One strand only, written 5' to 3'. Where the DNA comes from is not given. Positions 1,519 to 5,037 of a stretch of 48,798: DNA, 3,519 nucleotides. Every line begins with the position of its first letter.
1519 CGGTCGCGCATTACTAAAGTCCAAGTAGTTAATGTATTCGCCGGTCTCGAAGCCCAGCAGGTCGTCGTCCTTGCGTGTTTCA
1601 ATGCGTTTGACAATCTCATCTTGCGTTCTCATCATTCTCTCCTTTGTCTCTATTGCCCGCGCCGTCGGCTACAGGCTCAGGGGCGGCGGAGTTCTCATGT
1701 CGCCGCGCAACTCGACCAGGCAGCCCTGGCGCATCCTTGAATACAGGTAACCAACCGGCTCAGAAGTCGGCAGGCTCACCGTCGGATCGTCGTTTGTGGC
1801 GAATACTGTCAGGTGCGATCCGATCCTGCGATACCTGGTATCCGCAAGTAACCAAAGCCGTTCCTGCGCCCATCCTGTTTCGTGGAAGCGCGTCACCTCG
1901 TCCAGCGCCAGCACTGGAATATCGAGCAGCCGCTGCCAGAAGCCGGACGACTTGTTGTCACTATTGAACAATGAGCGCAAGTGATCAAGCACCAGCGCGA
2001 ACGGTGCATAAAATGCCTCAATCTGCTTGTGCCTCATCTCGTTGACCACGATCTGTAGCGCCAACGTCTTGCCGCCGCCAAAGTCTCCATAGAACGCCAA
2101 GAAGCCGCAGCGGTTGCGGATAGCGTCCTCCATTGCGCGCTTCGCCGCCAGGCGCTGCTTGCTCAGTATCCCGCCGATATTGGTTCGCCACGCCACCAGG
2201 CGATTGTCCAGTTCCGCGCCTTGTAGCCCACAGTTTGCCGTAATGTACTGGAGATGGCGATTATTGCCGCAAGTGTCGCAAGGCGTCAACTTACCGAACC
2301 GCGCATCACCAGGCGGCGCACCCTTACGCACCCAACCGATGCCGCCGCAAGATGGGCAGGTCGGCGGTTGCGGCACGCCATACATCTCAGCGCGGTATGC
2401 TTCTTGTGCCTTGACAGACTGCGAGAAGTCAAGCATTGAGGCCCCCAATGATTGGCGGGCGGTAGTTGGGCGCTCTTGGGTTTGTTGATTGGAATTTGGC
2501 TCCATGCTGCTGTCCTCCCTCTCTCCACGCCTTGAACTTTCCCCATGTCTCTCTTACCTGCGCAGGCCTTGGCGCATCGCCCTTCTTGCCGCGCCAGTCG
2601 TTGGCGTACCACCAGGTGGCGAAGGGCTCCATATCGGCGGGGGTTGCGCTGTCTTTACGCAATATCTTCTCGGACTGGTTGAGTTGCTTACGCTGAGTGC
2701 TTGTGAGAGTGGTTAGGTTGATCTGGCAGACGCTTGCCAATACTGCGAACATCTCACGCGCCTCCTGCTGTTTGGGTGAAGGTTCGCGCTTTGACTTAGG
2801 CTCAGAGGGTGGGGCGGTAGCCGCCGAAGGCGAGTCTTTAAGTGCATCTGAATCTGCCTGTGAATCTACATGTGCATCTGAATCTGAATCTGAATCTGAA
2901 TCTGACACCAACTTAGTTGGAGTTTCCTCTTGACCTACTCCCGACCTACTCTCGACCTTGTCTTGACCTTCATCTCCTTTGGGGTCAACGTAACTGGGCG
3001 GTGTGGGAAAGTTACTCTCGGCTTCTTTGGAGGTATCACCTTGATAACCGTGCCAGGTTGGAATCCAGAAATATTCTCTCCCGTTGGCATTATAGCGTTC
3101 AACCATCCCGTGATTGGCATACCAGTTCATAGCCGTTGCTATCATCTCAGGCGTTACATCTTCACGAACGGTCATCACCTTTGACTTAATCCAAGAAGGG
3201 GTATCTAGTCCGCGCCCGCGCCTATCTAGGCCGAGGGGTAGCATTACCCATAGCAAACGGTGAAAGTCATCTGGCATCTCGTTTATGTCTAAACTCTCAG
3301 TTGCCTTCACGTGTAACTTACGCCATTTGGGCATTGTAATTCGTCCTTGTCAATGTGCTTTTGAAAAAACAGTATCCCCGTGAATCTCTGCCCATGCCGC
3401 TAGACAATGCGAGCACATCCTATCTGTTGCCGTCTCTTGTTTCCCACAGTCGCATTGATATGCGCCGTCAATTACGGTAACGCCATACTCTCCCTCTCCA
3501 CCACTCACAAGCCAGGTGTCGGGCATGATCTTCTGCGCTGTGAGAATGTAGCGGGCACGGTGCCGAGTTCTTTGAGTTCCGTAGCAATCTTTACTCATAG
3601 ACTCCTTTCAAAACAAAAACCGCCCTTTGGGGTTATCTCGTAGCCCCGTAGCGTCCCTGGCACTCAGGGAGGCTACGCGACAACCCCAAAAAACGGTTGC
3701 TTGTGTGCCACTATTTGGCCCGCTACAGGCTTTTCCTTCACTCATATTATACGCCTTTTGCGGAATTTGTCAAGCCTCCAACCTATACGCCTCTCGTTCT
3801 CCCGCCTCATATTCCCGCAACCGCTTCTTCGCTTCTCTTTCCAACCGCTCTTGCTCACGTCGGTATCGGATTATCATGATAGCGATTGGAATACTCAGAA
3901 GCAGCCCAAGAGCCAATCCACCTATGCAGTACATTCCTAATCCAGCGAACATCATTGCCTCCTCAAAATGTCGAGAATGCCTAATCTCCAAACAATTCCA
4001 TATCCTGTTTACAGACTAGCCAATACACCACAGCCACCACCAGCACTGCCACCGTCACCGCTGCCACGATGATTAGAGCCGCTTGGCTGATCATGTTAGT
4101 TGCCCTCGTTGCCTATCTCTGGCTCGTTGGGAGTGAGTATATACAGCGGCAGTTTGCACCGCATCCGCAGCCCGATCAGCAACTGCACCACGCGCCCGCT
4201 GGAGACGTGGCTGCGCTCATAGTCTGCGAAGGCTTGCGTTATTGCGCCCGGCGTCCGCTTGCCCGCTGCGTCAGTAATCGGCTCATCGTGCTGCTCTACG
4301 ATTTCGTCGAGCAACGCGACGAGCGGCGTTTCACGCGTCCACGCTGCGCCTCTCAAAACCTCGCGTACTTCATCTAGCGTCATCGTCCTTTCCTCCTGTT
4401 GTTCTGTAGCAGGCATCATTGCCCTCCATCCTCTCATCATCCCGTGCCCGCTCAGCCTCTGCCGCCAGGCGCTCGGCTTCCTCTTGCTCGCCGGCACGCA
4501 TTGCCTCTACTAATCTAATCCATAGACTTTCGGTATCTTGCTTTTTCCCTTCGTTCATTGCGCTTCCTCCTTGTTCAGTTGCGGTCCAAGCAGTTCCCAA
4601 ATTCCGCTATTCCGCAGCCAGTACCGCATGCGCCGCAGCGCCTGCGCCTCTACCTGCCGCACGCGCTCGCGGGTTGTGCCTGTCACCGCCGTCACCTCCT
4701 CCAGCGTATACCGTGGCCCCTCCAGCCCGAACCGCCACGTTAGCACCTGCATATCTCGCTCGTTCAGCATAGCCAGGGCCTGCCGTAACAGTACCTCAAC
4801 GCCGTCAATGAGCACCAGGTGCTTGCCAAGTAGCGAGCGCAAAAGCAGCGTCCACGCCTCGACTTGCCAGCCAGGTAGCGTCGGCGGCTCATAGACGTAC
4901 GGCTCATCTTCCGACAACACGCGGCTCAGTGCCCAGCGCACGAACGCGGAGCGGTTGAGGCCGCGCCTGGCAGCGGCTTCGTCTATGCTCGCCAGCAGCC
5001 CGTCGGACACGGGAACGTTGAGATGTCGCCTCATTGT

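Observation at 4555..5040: Ribbon-helix-helix domain fused to a lone sigma-70 region 4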

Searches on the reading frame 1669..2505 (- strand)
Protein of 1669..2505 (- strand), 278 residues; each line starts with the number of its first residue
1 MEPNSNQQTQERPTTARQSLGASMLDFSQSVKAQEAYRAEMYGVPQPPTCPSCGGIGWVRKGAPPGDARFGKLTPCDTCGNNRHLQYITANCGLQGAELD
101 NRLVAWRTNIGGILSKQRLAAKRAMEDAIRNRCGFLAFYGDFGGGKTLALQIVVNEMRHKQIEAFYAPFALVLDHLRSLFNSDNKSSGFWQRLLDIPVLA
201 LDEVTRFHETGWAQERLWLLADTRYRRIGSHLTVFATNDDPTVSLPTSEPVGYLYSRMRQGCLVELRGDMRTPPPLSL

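Call 54: search_protein_families(library=phrogs, proteins=[window:1669-2505:-], max_evalue=0.001)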
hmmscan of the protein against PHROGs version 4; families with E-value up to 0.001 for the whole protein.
window:1669-2505:- (278 aa): 2 families
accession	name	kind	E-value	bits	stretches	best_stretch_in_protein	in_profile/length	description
phrog_50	-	DNA, RNA and nucleotide metabolism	6.4e-11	43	1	40-271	268-510/570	DnaC-like helicase loader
phrog_3277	-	DNA, RNA and nucleotide metabolism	4.2e-06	27.7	1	136-238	13-118/168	DnaC-like helicase loader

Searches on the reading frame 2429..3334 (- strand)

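Call 54: search_protein_families(library=phrogs, proteins=[window:2429-3334:-], max_evalue=0.001)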
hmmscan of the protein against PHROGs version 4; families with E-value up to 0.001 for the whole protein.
window:2429-3334:- (301 aa): 4 families
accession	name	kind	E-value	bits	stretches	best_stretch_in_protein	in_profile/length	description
phrog_1408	-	DNA, RNA and nucleotide metabolism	1.7e-12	48.5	1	26-245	25-234/302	replication initiation protein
phrog_16167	-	DNA, RNA and nucleotide metabolism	2e-08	35.3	1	19-279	22-271/315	replication initiation protein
phrog_2149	-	DNA, RNA and nucleotide metabolism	2e-06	28.8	1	24-248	21-241/289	replication initiation protein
phrog_17247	-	unknown function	6.8e-06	26.6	1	24-147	23-139/295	-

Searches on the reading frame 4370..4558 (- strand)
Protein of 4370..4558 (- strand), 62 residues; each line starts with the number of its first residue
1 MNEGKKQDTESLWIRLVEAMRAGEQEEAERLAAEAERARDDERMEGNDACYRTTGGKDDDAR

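Call 53: search_protein_families(library=padloc, proteins=[window:4370-4558:-], max_evalue=0.01)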
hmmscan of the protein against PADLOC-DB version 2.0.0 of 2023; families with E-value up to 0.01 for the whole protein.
window:4370-4558:- (62 aa): 0 families

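Call 54: search_protein_families(library=phrogs, proteins=[window:4370-4558:-], max_evalue=0.001)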
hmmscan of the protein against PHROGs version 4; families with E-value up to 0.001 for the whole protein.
window:4370-4558:- (62 aa): 0 families

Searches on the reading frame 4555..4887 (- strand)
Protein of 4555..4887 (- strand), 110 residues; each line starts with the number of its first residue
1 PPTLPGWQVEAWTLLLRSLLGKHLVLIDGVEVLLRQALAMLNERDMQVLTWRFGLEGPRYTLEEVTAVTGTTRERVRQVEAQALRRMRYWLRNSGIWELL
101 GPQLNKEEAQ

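Call 87: predict_structure(alignment_id=A4)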
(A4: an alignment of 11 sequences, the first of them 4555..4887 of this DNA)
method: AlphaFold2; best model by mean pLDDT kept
length: 110 residues; sequences in the alignment: 11
mean_pLDDT: 89.2   pTM: 0.81
mean pLDDT of the five models: 89.2, 88.3, 86.3, 81.2, 80.8
residues with pLDDT >= 90: 73; 70-90: 31; 50-70: 4; < 50: 2
segments of 3 or more residues with pLDDT < 50: none
pLDDT, mean of each block of 10 residues (from residue 1): 84 94 89 94 94 93 91 94 95 87 66
secondary structure, 60 per line:
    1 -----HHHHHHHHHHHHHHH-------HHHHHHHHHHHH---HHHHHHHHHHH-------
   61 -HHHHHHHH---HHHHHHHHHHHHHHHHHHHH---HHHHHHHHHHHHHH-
elements in order: H6-20 H28-39 H43-53 H62-69 H73-92 H96-109
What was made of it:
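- On Natural sigma-4 / beta-flap-tip module: A compact single-domain model (pTM 0.81; helix pLDDT 84-94; call 87) supports this.
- Residues 52-161 fold as one domain, with pLDDT 89 and pTM 0.81 (call 87). The helix is only about 7 residues from sigma-4 helix 1, and the two are predicted to form one compact domain with pTM 0.81 (call 87). The flap groove appears to be capped in cis (call 87).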

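Call 89: fold_search(model_id=the predicted structure, library=pdb)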
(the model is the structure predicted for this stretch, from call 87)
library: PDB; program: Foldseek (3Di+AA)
matches with E <= 10: 324; with E <= 0.001: 4
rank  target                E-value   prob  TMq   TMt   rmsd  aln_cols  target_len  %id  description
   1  9a58_A                6.6e-04  1.00  0.52  0.17   3.4        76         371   45  Integrative model of SIGA-RPOC by crosslinking MS and deep learning (released 2024-09-18)
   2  4g6d_A                6.9e-04  1.00  0.47  0.78   1.7        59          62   51  G1 ORF67 / Staphyloccus aureus sigmaA domain 4 complex (released 2013-01-23)
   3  9fog_F                8.7e-04  1.00  0.51  0.18   1.6        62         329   48  Ap3G bound in de novo transcription initiation T. thermophilus RNA polymerase complex with TC DNA template (released 2025-12-17)
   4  5e17_F                9.7e-04  1.00  0.56  0.20   9.4        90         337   34  T. thermophilus transcription initiation complex having a RRR discriminator sequence and a nontemplate-strand length c (released 2016-03-09)
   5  6onu_H                1.2e-03  1.00  0.46  0.73   1.9        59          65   41  Complex structure of WhiB1 and region 4 of SigA in P21 space group. (released 2019-11-27)
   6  6ono_D                1.3e-03  1.00  0.47  0.69   2.0        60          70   40  Complex structure of WhiB1 and region 4 of SigA in C2221 space group (released 2019-11-27)
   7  9ukt_F                1.3e-03  1.00  0.53  0.19   5.0        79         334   43  CryoEM structure of the T.thermophilus transcription initiation complex bound to Gp4A-C-U and CTP, -1 dC in the templa (released 2025-10-22)
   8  5tjg_F                1.4e-03  1.00  0.52  0.18   6.5        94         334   40  Thermus aquaticus delta1.1-sigmaA holoenzyme/downstream-fork promoter complex with an open clamp (released 2017-06-21)
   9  4oio_F                1.4e-03  1.00  0.55  0.18   1.7        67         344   45  Crystal structure of Thermus thermophilus pre-insertion substrate complex for de novo transcription initiation (released 2014-05-07)
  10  9uma_F                1.5e-03  1.00  0.53  0.18   5.0        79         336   43  CryoEM structure of T.thermophilus transcription initiation complex bound to Gp4A-C, -1 dA in the template DNA strand (released 2025-10-22)
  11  7rdq_F                1.7e-03  1.00  0.57  0.19   1.8        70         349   43  Cryo-EM structure of Thermus thermophilus reiterative transcription complex with 11nt oligo-G RNA (released 2022-02-02)
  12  9ujp_F                1.7e-03  1.00  0.53  0.18   4.9        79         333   42  CryoEM structure of the T.thermophilus transcription initiation complex in the presence of Up4A (released 2025-10-22)
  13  4g7h_F                1.7e-03  1.00  0.56  0.19   5.3        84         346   40  Crystal structure of Thermus thermophilus transcription initiation complex (released 2012-10-31)
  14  7p5x_AF               1.8e-03  1.00  0.49  0.18   5.3        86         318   31  Mycobacterial RNAP with transcriptional activator PafBC (released 2021-12-22)
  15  9ukp_F                1.9e-03  1.00  0.53  0.18   5.9        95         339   36  CryoEM structure of the T.thermophilus transcription initiation complex bound to Ap4A-C, -1 dC in the template DNA str (released 2025-10-22)
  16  1rio_H                2.1e-03  1.00  0.47  0.82   1.4        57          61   53  Structure of bacteriophage lambda cI-NTD in complex with sigma-region4 of Thermus aquaticus bound to DNA (released 2004-01-27)
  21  1ku7_A                2.7e-03  1.00  0.51  0.74   1.7        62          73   48  Crystal Structure of Thermus aquatics RNA Polymerase SigmaA Subunit Region 4 Bound to-35 Element DNA (released 2002-03-29)
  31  1ku3                  3.7e-03  1.00  0.46  0.81   1.3        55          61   53  Crystal Structure of Thermus aquaticus RNA Polymerase Sigma Subunit Fragment, Region 4 (released 2002-04-03)
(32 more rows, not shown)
